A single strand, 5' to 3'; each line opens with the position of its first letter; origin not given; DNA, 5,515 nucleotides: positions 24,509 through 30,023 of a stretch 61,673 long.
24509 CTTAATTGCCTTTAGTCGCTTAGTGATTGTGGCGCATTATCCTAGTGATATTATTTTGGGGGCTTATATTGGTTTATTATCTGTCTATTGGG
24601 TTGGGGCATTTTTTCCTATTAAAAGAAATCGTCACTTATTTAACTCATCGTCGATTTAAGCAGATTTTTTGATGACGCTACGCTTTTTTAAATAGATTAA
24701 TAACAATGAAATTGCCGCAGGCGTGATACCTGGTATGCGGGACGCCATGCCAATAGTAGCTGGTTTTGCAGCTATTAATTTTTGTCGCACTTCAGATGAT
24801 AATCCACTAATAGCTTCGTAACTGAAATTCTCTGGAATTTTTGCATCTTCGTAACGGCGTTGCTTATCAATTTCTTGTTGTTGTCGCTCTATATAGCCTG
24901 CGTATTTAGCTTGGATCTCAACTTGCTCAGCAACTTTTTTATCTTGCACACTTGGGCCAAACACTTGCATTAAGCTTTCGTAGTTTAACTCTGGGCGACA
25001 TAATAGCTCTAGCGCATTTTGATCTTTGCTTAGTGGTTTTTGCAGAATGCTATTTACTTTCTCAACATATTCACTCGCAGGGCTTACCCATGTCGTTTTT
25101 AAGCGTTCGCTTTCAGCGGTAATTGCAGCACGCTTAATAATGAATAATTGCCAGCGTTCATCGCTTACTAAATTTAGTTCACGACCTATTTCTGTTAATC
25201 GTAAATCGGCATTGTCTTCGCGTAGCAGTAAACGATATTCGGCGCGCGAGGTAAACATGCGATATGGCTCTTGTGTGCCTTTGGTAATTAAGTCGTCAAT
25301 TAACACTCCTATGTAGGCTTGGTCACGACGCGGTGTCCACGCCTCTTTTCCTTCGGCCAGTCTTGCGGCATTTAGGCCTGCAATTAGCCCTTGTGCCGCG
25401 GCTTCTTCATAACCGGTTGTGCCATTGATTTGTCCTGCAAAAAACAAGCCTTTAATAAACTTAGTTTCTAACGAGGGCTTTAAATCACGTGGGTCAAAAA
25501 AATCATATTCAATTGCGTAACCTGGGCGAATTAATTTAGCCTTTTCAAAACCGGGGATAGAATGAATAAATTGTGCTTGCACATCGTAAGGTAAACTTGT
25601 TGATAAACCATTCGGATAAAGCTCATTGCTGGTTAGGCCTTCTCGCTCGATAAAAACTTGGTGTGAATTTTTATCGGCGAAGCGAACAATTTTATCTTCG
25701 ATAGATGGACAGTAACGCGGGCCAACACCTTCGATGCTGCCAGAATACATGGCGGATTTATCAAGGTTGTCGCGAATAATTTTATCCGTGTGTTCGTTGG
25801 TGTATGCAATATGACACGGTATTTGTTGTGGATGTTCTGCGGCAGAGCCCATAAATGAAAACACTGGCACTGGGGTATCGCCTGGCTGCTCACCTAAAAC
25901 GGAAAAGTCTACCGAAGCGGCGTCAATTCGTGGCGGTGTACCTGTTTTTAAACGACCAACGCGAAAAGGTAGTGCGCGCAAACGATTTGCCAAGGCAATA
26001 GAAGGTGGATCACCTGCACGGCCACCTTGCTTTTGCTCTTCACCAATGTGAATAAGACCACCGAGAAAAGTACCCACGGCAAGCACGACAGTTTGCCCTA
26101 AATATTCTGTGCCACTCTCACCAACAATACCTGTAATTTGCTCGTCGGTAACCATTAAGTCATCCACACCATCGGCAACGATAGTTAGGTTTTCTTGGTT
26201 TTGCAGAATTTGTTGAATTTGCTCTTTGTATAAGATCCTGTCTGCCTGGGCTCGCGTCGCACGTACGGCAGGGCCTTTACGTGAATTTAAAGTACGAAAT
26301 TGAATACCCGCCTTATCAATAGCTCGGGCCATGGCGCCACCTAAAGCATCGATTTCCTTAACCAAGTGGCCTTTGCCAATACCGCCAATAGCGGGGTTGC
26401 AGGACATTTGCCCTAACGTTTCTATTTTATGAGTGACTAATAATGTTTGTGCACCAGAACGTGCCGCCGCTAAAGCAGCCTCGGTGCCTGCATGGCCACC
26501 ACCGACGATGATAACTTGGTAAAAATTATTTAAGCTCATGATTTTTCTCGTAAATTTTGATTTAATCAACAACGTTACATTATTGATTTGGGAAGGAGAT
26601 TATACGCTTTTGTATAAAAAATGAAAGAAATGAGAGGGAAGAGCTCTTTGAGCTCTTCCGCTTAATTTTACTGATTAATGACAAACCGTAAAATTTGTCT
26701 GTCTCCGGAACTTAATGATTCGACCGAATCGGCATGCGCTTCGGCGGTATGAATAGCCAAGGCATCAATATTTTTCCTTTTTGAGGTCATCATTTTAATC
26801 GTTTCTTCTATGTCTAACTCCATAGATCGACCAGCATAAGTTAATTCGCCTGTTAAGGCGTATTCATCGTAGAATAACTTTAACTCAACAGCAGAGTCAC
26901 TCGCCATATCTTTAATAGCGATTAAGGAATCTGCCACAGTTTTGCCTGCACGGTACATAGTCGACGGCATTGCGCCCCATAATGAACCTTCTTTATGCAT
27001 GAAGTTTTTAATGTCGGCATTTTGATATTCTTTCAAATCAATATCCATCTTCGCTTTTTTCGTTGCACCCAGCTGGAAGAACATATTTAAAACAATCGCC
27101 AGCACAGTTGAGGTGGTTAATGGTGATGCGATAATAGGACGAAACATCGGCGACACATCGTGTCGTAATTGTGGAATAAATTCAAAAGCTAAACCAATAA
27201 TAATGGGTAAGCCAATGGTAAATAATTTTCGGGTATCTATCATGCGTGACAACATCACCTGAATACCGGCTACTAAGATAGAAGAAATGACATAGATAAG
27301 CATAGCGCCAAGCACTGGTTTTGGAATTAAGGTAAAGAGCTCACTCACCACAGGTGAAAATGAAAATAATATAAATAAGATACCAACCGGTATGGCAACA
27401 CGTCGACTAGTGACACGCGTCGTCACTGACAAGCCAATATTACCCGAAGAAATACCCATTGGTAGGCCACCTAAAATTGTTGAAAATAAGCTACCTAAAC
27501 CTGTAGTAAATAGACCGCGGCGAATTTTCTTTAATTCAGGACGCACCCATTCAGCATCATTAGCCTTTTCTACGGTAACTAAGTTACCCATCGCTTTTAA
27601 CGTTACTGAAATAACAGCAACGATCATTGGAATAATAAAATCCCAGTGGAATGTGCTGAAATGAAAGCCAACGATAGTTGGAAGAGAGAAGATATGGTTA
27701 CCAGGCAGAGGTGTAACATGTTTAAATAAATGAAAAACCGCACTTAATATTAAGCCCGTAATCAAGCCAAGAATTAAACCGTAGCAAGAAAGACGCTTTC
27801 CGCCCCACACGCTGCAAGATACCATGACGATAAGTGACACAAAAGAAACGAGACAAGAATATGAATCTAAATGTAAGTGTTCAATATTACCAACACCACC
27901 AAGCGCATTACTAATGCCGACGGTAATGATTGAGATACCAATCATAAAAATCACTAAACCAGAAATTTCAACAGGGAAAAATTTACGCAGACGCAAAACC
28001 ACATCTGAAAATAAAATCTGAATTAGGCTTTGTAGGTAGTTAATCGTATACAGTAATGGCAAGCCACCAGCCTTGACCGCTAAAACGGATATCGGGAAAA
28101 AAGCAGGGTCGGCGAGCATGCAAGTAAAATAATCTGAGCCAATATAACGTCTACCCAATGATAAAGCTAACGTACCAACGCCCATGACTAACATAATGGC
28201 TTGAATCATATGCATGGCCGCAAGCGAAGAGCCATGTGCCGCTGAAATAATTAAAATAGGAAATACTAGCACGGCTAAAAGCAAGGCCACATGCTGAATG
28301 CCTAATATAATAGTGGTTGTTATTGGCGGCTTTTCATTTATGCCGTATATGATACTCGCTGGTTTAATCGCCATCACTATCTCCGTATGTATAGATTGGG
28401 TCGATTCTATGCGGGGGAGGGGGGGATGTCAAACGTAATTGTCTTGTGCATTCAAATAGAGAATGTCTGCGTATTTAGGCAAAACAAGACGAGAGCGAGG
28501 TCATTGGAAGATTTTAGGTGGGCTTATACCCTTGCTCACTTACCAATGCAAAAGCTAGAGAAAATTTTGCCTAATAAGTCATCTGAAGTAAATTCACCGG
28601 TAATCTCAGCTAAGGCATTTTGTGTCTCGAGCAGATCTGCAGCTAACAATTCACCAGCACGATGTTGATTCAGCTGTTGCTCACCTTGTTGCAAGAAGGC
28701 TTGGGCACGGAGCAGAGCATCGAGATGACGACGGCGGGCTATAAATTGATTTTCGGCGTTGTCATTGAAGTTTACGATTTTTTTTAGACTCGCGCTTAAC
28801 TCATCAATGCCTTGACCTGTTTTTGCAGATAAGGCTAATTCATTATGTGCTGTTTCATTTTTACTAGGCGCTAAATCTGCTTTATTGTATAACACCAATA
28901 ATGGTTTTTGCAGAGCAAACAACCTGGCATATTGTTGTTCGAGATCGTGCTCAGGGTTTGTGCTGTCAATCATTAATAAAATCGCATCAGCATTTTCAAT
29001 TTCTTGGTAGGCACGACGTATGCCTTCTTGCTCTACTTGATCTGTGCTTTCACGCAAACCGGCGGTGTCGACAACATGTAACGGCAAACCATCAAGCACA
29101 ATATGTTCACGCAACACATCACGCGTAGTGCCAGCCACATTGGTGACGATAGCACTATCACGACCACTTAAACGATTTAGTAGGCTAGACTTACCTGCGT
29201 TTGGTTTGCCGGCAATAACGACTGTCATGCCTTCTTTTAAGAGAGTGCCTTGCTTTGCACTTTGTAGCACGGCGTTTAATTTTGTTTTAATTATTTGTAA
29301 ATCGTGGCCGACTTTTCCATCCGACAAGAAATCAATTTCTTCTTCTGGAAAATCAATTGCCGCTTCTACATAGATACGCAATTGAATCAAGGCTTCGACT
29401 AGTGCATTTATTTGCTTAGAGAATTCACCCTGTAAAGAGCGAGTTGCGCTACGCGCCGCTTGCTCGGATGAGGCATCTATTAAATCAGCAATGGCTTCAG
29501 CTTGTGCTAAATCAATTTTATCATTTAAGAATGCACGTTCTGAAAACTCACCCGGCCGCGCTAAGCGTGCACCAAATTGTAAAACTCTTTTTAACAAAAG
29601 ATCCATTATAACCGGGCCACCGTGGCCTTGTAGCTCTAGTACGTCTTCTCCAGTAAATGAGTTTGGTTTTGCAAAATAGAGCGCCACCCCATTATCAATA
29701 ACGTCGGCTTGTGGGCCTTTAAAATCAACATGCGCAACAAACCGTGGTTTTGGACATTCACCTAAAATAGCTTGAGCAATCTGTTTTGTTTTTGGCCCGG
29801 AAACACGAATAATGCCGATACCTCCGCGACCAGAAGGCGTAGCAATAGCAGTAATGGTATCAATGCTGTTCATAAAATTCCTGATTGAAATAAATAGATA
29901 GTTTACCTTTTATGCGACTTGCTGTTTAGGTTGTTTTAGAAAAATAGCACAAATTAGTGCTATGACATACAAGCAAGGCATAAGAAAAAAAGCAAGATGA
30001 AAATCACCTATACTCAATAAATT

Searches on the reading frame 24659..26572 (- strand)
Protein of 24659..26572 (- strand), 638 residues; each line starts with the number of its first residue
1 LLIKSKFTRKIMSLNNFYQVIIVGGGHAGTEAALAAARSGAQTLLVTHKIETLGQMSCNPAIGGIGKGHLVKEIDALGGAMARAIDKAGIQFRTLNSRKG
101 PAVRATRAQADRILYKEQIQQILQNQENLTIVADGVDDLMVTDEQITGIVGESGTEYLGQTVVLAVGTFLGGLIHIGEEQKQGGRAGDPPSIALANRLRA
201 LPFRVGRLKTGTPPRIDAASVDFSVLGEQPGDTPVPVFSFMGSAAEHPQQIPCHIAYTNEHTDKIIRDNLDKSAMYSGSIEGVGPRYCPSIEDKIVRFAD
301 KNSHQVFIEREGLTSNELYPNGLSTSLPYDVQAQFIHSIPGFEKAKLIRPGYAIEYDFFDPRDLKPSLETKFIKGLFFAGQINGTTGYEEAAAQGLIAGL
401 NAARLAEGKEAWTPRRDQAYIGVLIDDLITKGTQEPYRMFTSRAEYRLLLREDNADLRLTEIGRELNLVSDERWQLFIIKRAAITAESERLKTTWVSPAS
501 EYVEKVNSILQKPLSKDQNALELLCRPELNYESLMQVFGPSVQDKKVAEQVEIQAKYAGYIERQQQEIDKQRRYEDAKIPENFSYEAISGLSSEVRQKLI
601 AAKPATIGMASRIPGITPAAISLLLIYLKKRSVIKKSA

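Call 26: search_protein_families(library=ncbifam, max_evalue=1e-20, proteins=[window:24659-26572:-])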
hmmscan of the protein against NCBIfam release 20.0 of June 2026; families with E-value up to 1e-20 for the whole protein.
window:24659-26572:- (638 aa): 3 families
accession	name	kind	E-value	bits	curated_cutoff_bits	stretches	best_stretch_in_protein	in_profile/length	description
TIGR00136.1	mnmG_gidA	equivalog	1.2e-273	909.1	524.85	1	18-631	1-615/616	tRNA uridine-5-carboxymethylaminomethyl(34) synthesis enzyme MnmG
NF003739.0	PRK05335.1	equivalog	1.8e-24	86.3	262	0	322-431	280-389/441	methylenetetrahydrofolate--tRNA-(uracil(54)-C(5))-methyltransferase (FADH(2)-oxidizing) TrmFO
TIGR00137.1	gid_trmFO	equivalog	9.3e-21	74.1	428.65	0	321-433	276-388/433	FADH(2)-oxidizing methylenetetrahydrofolate--tRNA-(uracil(54)-C(5))-methyltransferase TrmFO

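Call 93: search_protein_representatives(protein=window:24659-26521:-)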
Query: 621 residues. Proteins with E-value up to 0.001 (for the whole library): 26006; up to 1e-10: 16043; up to 1e-30: 4295. The best 150 are listed.
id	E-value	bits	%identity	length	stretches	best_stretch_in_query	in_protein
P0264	3.0e-264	894.4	64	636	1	1-615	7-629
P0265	3.4e-257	871.1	63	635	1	1-614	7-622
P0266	1.6e-238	809.4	60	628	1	2-614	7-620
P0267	9.2e-205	698.0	53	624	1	1-615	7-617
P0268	2.3e-201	686.8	52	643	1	1-617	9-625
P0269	1.1e-200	684.5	51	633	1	2-616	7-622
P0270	1.4e-198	677.6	52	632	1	1-615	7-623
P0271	7.8e-198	675.1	52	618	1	1-616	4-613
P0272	1.8e-195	667.3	51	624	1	1-617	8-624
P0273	1.7e-191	654.2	51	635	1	1-619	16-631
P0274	3.6e-190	649.8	51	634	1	1-618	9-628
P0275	1.5e-189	647.8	50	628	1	1-613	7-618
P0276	1.2e-188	644.8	51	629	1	1-614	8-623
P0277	8.6e-188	641.9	48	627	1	1-614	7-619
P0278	7.5e-187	638.8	49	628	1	1-611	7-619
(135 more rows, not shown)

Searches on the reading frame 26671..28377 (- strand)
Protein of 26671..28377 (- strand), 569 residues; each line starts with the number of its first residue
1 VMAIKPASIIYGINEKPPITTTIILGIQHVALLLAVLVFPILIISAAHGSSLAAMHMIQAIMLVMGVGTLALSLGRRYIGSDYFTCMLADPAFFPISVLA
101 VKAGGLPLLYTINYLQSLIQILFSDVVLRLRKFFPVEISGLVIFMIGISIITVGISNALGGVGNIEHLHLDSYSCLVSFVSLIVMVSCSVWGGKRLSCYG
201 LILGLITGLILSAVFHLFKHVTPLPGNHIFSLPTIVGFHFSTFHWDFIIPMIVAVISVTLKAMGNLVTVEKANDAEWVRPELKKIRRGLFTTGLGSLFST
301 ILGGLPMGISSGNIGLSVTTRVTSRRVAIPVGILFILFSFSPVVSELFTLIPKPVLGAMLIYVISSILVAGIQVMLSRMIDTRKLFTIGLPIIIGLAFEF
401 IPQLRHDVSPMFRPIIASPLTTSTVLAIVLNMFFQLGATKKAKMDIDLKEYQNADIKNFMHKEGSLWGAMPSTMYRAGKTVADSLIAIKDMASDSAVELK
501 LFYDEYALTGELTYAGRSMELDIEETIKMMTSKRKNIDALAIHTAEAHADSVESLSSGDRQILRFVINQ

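Call 26: search_protein_families(library=ncbifam, max_evalue=1e-20, proteins=[window:26671-28377:-])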
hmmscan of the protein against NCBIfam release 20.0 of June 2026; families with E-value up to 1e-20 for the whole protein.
window:26671-28377:- (569 aa): 3 families
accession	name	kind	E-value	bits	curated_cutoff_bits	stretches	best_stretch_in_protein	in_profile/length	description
TIGR03173.1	pbuX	subfamily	2.4e-63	214.3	414.15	1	25-435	1-407/407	xanthine permease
TIGR00801.1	ncs2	superfamily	4.7e-45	154.3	291.8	1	17-432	2-414/415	NCS2 family nucleobase:cation symporter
NF007995.0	PRK10720.1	equivalog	7.8e-21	74.4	477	0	10-436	5-408/429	uracil permease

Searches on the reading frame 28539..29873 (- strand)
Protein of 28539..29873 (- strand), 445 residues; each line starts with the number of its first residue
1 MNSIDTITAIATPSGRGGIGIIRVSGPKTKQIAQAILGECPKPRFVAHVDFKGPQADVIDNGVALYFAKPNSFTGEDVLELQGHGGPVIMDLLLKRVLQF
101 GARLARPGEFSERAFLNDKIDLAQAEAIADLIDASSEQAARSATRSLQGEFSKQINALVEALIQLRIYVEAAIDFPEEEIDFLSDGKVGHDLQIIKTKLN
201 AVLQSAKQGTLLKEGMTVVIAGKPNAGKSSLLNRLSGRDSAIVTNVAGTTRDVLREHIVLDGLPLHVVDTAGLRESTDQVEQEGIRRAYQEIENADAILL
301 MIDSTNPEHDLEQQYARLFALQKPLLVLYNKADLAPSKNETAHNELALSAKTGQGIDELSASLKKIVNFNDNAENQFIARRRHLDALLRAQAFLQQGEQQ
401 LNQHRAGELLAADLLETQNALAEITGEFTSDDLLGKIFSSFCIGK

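Call 26: search_protein_families(library=ncbifam, max_evalue=1e-20, proteins=[window:28539-29873:-])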
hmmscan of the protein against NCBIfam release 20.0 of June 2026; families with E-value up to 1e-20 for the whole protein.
window:28539-29873:- (445 aa): 7 families
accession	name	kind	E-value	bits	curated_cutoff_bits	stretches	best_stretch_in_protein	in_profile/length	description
NF003661.0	PRK05291.1-3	equivalog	1.5e-134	449.8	380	1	4-445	3-448/448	tRNA uridine-5-carboxymethylaminomethyl(34) synthesis GTPase MnmE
TIGR00450.1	mnmE_trmE_thdF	equivalog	2.3e-110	369.7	252.6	1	11-445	1-446/446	tRNA uridine-5-carboxymethylaminomethyl(34) synthesis GTPase MnmE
TIGR03594.1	GTPase_EngA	equivalog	1.4e-30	106.7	306.7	1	217-363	2-156/432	ribosome biogenesis GTPase Der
TIGR03918.1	GTP_HydF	equivalog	9.9e-26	90.5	325.55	1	216-371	8-171/392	[FeFe] hydrogenase H-cluster maturation GTPase HydF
NF000908.1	PRK00089.1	equivalog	1.4e-22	80.4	237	1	217-365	5-165/291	GTPase Era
TIGR00231.1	small_GTP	domain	2.9e-21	75.9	42.5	1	215-349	3-140/164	GTP-binding protein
NF002828.0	PRK03003.1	equivalog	4.3e-21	75.1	631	0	199-336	197-338/477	ribosome biogenesis GTPase Der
